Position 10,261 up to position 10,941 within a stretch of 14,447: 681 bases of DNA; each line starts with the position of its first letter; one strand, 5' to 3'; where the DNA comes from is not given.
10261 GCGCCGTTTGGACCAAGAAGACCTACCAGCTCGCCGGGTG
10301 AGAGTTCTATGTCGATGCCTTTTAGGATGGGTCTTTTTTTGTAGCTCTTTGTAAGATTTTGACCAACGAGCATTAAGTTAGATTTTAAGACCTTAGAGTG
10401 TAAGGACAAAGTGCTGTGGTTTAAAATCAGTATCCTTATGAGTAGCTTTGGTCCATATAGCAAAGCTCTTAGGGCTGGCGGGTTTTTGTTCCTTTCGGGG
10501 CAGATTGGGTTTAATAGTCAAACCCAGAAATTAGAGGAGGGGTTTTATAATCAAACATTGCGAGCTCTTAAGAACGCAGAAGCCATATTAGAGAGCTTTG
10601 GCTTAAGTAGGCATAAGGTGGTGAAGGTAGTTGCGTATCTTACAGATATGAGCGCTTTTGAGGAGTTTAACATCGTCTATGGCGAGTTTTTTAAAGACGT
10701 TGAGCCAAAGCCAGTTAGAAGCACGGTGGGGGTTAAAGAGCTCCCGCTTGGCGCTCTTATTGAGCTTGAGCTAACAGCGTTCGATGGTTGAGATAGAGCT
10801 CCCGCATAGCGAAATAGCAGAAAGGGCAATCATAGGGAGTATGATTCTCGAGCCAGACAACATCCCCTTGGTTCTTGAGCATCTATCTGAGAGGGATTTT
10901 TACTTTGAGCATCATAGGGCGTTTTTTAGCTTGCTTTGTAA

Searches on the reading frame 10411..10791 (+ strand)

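Call 77: search_protein_families(library=pfam, proteins=[window:10411-10791:+], max_evalue=0.00001)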
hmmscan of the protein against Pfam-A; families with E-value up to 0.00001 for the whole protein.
window:10411-10791:+ (126 aa): 1 family
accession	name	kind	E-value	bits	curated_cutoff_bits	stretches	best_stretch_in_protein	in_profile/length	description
PF01042.26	Ribonuc_L-PSP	-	1.3e-32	112.8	27.3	1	12-123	7-119/121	Endoribonuclease L-PSP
